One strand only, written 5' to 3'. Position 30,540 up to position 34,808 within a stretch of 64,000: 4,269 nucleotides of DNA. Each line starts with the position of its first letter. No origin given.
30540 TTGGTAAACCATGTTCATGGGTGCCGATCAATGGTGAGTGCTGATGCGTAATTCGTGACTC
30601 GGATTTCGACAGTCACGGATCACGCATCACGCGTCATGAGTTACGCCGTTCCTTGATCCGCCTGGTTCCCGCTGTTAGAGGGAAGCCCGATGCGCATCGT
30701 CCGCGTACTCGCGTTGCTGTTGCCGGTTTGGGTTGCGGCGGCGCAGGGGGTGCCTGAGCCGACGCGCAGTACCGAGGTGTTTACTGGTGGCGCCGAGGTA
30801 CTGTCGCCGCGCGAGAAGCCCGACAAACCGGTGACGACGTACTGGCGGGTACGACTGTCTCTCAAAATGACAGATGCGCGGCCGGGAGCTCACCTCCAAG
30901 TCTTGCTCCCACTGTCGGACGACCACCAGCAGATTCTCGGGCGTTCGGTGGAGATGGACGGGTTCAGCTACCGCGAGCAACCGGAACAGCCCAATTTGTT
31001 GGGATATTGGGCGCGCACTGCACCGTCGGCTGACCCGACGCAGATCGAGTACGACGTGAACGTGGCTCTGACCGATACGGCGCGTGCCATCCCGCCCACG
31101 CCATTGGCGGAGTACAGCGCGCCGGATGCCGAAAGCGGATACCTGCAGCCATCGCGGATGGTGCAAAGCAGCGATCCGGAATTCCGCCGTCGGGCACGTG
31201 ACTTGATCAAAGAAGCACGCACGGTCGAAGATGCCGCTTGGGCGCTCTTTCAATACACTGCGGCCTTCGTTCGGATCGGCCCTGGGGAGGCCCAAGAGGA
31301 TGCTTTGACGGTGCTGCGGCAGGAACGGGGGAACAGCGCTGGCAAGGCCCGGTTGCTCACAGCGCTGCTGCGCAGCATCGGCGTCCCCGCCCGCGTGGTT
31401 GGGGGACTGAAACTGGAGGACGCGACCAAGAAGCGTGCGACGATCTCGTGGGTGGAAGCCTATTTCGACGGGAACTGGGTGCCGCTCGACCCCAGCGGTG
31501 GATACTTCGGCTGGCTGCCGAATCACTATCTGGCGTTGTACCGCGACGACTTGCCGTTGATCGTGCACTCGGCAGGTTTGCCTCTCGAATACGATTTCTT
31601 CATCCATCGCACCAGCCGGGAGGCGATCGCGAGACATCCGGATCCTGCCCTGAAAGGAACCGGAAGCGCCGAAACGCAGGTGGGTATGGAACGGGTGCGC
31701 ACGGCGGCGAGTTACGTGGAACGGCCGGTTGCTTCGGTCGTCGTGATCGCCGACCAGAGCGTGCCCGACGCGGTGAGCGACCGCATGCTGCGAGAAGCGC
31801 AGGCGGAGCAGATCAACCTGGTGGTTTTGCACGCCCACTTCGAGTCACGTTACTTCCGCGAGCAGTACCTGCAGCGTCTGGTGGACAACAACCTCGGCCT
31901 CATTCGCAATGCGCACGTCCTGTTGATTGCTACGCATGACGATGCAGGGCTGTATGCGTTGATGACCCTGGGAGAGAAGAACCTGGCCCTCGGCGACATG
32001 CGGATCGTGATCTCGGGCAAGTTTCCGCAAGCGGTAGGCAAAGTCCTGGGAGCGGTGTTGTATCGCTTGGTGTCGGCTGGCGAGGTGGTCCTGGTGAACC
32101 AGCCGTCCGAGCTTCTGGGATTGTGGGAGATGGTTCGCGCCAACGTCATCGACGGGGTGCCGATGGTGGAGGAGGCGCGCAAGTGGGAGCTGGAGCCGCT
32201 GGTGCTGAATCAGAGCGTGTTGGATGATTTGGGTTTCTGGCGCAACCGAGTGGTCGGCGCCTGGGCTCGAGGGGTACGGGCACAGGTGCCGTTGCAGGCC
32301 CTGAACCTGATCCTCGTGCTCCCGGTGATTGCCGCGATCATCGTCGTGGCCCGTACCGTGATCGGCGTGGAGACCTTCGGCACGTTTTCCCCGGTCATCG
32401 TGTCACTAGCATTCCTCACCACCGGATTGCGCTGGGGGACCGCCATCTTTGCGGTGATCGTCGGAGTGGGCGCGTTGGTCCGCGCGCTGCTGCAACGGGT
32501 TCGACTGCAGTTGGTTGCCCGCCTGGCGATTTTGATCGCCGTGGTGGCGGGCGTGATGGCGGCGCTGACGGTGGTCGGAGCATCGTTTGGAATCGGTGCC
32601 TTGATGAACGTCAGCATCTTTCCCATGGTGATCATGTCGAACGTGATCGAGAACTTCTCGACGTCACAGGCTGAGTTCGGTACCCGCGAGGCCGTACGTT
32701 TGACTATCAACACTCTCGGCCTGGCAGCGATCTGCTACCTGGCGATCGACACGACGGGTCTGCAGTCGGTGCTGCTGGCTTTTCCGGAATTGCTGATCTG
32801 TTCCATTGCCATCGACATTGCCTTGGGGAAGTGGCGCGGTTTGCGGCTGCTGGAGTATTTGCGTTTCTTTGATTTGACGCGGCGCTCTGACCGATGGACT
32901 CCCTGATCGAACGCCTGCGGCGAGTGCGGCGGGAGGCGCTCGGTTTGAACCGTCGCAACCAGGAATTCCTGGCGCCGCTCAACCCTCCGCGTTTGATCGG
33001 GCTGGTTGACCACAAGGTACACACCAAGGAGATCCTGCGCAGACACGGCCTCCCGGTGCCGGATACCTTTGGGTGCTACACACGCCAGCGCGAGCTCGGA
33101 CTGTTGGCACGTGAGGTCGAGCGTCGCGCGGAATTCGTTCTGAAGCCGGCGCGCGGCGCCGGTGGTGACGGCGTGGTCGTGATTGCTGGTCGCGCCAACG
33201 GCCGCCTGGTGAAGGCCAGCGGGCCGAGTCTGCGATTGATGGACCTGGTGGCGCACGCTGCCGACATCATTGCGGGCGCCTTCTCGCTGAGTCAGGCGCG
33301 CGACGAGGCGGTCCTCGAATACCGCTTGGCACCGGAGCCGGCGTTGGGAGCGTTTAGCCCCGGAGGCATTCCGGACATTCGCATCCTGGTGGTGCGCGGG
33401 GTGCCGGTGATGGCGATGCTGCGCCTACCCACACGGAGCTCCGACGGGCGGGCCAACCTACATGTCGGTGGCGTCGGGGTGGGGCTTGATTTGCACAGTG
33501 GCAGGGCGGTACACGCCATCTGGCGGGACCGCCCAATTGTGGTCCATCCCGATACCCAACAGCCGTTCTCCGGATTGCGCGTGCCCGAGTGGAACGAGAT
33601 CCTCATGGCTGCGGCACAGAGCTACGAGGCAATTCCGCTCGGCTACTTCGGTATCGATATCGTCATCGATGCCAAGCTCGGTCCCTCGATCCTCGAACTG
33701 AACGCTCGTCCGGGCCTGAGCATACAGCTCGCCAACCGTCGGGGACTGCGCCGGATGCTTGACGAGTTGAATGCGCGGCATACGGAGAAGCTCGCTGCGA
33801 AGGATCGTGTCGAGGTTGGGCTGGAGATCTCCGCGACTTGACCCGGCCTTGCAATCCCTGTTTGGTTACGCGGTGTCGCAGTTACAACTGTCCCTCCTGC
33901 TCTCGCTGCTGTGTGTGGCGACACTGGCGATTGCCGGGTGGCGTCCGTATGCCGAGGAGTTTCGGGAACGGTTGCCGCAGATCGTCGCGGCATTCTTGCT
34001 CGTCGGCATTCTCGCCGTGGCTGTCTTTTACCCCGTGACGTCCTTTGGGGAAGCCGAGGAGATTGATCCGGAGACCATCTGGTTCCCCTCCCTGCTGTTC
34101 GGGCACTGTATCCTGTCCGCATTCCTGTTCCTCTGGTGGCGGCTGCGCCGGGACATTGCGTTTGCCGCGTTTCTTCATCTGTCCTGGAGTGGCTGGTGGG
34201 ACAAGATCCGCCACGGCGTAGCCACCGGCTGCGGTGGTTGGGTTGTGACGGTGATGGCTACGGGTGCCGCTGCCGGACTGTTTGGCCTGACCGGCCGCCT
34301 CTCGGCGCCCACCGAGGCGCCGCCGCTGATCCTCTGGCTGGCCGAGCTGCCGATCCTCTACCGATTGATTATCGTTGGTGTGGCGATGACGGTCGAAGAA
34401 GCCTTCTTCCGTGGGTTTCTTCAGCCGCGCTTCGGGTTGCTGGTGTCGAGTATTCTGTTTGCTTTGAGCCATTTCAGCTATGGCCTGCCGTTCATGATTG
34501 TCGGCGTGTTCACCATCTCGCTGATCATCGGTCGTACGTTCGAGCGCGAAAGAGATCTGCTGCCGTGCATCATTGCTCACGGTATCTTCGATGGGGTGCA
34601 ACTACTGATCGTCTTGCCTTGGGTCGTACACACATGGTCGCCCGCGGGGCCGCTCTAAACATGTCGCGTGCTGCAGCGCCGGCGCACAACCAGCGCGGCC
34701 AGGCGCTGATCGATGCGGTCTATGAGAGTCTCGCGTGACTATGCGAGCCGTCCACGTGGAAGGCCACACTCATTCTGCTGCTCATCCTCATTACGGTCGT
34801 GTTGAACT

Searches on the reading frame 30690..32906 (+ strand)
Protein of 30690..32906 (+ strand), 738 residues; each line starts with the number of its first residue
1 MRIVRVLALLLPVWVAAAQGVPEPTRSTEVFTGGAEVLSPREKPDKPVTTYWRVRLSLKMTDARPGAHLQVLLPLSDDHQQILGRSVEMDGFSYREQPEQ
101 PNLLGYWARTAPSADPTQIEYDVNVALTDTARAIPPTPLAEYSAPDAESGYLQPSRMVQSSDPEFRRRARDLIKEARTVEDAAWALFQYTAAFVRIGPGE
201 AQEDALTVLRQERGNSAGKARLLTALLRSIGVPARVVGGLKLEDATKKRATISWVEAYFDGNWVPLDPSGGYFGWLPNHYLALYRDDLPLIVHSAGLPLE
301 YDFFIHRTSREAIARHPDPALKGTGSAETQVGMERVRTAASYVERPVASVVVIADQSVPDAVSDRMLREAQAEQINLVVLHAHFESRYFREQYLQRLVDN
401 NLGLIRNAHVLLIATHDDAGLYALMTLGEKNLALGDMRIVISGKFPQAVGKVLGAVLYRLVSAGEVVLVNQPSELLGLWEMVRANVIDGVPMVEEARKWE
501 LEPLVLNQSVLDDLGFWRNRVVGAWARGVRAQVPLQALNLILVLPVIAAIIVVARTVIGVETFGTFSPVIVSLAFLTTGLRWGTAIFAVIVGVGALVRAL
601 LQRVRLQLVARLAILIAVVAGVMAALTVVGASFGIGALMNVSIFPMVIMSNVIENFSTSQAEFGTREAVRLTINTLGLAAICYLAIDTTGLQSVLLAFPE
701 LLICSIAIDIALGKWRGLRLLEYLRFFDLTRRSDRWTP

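Call 14: search_protein_families(library=pfam, proteins=[window:30690-32906:+], max_evalue=0.01)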
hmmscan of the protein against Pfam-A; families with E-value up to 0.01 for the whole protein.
window:30690-32906:+ (738 aa): 2 families
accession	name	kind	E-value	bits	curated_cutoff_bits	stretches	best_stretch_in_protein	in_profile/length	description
PF14402.11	7TM_transglut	-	6.5e-47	160.5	25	1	538-729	56-247/248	7 transmembrane helices usually fused to an inactive transglutaminase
PF01841.26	Transglut_core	-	5.6e-17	62.4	23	1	168-268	3-108/108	Transglutaminase-like superfamily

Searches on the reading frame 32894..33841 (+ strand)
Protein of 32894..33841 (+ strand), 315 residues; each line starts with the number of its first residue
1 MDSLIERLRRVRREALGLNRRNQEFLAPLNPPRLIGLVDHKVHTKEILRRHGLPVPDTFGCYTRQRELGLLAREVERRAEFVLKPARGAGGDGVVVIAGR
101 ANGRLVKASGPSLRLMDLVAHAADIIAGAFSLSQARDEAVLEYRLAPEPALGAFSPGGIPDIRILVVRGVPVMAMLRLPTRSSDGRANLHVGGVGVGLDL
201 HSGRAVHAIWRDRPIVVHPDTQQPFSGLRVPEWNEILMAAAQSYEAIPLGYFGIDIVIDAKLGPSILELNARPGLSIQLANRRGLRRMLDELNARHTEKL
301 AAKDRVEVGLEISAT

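Call 14: search_protein_families(library=pfam, proteins=[window:32894-33841:+], max_evalue=0.01)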
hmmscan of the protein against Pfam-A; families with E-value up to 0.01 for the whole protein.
window:32894-33841:+ (315 aa): 6 families
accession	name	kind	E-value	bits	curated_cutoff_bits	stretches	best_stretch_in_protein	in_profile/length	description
PF14397.11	ATPgrasp_ST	-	9.9e-73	245.2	31.4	1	20-291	1-275/278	Sugar-transfer associated ATP-grasp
PF02655.19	ATP-grasp_3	-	4.7e-09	37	23.2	1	40-100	3-53/160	ATP-grasp domain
PF08443.16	RimK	-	1.7e-08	34.8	21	0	161-201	89-128/188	RimK-like ATP-grasp domain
PF02955.21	GSH-S_ATP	-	4.4e-07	30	23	1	161-200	85-124/175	Prokaryotic glutathione synthetase, ATP-grasp domain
PF14398.11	ATPgrasp_YheCD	-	2.7e-05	24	26.8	0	243-279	195-233/255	YheC/D like ATP-grasp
PF03133.20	TTL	-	0.00018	21.3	20.1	0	251-283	237-269/292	Tubulin-tyrosine ligase family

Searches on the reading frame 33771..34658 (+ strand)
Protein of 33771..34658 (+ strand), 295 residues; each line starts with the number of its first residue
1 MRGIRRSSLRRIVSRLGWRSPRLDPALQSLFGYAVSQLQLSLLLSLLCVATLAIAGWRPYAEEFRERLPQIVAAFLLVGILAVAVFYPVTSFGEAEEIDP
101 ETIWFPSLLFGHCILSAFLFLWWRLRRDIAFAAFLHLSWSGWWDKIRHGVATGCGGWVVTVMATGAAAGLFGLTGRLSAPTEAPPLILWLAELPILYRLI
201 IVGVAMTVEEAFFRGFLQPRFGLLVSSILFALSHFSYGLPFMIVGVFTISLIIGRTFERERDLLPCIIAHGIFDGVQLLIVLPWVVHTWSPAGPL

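Call 14: search_protein_families(library=pfam, proteins=[window:33771-34658:+], max_evalue=0.01)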
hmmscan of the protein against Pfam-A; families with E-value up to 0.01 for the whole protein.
window:33771-34658:+ (295 aa): 1 family
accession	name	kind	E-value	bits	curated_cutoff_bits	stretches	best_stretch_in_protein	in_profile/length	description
PF02517.21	Rce1-like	-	2.7e-14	53.6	22.4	1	194-275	4-92/93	Type II CAAX prenyl endopeptidase Rce1-like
